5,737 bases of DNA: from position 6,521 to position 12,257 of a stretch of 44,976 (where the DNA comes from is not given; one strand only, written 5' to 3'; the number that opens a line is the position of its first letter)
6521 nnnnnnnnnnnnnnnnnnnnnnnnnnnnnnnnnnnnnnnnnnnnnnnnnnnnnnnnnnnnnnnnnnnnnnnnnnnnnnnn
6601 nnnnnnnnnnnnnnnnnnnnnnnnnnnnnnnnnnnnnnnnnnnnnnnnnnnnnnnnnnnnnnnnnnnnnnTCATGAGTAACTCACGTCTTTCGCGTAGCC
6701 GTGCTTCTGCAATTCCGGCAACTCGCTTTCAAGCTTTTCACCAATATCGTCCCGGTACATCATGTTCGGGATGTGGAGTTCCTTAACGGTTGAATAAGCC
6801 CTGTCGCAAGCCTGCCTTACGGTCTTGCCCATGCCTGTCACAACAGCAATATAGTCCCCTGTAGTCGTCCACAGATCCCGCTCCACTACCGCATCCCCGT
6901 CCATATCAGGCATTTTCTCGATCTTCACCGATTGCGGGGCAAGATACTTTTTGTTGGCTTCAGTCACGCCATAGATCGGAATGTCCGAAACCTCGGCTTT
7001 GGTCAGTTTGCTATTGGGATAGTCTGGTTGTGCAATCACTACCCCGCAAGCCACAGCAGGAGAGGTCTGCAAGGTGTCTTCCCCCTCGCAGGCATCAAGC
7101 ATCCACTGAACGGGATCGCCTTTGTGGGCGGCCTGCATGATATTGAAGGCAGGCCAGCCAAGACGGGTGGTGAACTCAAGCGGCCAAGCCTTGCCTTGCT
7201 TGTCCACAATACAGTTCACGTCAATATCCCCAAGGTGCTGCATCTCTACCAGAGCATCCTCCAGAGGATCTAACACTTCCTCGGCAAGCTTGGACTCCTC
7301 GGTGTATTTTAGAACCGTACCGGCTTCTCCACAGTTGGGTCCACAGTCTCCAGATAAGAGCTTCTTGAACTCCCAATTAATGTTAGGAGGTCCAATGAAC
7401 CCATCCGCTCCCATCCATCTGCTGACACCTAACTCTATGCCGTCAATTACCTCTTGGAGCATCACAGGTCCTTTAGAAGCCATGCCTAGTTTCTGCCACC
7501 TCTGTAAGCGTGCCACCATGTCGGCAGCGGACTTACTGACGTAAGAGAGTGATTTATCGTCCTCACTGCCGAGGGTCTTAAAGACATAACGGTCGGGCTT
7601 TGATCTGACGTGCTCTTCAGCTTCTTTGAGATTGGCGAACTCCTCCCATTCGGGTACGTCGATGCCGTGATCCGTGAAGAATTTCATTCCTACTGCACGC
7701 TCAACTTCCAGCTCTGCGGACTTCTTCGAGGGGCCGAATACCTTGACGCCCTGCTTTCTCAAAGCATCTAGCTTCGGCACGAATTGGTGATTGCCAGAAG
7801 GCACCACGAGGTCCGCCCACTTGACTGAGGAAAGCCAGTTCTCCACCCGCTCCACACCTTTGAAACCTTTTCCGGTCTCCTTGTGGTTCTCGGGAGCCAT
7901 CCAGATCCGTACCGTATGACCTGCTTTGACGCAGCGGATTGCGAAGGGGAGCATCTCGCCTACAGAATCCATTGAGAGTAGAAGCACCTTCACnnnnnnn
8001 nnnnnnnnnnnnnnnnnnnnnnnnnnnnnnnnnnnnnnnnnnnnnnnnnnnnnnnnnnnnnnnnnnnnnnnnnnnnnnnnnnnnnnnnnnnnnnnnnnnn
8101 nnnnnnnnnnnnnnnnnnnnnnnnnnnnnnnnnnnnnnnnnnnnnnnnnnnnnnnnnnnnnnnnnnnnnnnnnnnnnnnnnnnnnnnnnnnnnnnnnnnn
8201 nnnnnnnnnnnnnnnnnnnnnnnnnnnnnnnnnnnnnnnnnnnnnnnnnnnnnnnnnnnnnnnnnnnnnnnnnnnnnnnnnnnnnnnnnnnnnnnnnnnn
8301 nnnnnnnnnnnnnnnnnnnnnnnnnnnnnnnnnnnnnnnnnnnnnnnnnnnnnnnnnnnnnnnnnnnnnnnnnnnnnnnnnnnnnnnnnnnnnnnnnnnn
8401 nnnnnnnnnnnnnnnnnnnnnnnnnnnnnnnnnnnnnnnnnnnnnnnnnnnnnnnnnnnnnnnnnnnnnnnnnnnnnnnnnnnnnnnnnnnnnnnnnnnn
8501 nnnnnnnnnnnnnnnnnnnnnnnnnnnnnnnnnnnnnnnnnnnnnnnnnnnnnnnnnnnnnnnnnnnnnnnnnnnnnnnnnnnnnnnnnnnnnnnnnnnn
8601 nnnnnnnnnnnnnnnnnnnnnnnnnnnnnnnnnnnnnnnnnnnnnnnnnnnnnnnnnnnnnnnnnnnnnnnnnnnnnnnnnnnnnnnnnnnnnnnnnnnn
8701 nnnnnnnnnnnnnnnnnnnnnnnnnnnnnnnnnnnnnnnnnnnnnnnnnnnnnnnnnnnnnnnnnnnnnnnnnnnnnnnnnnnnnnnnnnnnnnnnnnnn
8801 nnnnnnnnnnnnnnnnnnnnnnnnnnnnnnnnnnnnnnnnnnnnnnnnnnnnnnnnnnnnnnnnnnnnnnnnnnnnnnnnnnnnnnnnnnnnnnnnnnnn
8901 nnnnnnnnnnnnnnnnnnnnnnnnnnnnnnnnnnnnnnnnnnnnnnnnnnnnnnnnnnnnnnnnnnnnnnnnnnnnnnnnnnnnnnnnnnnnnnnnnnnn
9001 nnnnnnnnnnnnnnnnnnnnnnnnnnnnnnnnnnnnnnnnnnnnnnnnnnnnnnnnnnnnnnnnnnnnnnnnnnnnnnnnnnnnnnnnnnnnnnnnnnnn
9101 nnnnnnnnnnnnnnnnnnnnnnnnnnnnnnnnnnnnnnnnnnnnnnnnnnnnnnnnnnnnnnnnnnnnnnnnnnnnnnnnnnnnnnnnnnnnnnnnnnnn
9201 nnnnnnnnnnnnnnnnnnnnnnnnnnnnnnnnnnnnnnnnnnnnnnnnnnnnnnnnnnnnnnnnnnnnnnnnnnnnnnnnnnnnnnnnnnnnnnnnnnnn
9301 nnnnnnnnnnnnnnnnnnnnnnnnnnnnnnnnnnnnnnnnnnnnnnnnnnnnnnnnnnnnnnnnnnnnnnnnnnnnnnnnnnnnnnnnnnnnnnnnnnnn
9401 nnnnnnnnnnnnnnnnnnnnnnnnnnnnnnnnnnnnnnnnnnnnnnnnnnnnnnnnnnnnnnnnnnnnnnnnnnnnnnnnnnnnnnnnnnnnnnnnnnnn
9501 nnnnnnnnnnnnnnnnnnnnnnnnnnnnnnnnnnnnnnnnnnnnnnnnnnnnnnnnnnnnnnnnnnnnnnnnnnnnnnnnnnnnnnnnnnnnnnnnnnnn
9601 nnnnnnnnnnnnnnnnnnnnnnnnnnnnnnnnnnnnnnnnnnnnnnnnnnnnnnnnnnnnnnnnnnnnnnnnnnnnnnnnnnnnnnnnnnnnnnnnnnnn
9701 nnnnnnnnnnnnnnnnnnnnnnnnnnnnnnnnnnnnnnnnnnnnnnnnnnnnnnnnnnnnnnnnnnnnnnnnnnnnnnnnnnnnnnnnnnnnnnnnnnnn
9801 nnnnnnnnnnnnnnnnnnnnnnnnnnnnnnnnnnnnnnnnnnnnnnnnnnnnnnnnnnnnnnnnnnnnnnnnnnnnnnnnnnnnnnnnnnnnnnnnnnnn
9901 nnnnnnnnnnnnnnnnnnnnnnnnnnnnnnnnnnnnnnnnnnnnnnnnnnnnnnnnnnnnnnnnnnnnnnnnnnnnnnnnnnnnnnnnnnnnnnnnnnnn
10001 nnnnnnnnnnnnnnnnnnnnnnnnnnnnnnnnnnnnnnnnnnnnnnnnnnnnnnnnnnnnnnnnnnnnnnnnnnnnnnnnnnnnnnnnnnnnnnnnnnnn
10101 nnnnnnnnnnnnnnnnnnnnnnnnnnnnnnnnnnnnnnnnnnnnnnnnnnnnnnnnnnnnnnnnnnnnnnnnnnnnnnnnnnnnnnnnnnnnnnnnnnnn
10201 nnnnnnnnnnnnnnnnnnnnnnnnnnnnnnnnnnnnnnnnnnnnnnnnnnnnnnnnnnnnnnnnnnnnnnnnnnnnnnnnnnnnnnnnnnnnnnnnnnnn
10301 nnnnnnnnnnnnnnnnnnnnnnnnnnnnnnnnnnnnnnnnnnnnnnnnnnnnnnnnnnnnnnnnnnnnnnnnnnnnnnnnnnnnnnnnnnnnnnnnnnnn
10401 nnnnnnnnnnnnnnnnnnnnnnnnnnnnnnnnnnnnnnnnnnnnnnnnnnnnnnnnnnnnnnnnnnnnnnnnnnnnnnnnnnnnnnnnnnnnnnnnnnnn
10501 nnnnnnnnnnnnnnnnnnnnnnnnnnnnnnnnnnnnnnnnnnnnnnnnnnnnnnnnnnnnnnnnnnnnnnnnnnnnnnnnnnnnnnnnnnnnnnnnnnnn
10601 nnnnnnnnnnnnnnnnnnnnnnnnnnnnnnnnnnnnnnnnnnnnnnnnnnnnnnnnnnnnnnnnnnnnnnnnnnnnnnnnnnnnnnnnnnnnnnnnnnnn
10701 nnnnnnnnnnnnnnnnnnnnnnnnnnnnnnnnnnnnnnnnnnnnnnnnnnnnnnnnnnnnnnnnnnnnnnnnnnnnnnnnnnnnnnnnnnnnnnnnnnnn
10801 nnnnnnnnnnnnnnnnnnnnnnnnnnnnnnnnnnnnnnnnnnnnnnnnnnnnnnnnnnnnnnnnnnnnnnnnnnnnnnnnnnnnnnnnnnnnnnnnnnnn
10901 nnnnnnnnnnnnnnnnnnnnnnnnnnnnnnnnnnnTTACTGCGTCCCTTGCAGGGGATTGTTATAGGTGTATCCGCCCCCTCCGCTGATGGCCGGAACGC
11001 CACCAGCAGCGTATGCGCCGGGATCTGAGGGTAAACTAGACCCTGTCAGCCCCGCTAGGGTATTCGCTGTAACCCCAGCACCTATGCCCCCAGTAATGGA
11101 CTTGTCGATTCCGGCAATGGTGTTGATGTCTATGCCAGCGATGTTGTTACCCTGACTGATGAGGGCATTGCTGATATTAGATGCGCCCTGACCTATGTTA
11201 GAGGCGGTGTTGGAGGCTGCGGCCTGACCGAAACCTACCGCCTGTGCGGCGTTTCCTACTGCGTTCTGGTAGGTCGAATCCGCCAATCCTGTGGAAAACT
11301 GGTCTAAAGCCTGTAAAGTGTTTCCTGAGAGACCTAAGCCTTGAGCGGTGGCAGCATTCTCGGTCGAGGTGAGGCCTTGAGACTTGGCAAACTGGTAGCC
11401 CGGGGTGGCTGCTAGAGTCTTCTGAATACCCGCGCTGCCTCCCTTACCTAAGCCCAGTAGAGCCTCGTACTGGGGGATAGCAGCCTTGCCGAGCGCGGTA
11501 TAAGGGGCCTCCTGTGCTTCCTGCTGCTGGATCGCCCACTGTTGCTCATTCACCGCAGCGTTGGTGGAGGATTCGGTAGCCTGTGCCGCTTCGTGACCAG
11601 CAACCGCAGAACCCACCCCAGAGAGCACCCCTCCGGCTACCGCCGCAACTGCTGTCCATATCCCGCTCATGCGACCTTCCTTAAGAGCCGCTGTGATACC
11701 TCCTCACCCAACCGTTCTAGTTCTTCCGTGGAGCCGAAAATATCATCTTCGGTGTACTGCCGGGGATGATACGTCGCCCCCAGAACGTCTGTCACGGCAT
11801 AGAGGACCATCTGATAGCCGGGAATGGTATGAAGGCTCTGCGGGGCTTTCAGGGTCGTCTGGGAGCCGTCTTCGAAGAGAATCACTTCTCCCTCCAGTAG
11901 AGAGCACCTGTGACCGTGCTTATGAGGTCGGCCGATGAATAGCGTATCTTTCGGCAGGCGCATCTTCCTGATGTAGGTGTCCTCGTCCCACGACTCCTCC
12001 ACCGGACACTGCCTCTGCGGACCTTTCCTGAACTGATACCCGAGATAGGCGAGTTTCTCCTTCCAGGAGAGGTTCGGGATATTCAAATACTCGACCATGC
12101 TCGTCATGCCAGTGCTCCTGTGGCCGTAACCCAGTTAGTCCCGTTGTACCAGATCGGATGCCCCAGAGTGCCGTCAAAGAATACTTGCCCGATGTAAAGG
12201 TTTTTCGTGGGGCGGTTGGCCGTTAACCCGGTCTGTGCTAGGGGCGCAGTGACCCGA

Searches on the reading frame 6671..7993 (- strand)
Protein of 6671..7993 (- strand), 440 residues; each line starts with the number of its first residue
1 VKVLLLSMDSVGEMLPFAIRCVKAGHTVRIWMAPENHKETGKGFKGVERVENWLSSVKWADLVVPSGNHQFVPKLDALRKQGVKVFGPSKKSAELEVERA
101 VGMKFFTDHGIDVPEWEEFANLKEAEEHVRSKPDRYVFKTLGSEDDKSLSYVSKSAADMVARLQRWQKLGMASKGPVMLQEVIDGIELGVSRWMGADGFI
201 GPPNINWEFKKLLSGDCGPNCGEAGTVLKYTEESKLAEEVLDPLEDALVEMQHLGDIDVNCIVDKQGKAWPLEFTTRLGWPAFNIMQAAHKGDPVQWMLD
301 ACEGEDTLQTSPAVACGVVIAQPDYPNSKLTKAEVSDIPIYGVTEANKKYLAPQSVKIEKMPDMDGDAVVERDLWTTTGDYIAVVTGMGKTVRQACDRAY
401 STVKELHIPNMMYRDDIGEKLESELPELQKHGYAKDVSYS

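Call 38: search_protein_families(library=ncbifam, proteins=[window:6671-7993:-], max_evalue=0.01)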
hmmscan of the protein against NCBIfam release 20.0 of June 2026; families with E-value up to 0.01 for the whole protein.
window:6671-7993:- (440 aa): 2 families
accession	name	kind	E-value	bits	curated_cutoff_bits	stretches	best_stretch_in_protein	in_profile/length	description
TIGR00877.1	purD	equivalog_domain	1.2e-33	116.6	288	1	75-420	81-422/425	phosphoribosylamine--glycine ligase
NF004679.0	PRK06019.1-5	equivalog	0.0036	16.2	326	1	67-140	70-142/376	5-(carboxyamino)imidazole ribonucleotide synthase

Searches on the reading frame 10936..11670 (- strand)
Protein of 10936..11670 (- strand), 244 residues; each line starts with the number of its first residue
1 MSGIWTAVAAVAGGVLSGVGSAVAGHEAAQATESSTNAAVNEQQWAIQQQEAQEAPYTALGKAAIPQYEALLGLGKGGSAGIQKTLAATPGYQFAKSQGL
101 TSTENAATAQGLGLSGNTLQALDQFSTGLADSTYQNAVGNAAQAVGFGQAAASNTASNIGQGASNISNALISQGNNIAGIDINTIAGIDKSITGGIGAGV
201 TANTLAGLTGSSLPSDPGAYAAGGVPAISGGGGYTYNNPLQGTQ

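Call 7: search_protein_families(library=phrogs, proteins=[window:10936-11670:-], max_evalue=0.01)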
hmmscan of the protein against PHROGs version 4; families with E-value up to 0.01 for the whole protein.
window:10936-11670:- (244 aa): 1 family
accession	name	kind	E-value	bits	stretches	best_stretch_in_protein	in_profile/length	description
phrog_598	-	DNA, RNA and nucleotide metabolism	9.5e-23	82.1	1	4-225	6-228/240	DNA ejection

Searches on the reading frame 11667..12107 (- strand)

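Call 7: search_protein_families(library=phrogs, proteins=[window:11667-12107:-], max_evalue=0.01)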
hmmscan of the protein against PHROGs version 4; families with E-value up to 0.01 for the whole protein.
window:11667-12107:- (146 aa): 3 families
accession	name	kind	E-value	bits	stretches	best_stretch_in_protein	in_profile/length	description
phrog_12032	-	tail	3.3e-16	60.1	1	15-122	19-127/160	short tail fiber protein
phrog_24280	-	tail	3.8e-11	43.8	1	25-120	38-133/169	tail fiber adhesin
phrog_34170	-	unknown function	1.8e-09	38.5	1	30-120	31-122/296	-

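Call 38: search_protein_families(library=ncbifam, proteins=[window:11667-12107:-], max_evalue=0.01)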
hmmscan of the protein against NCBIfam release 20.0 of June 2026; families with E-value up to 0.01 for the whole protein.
window:11667-12107:- (146 aa): 0 families
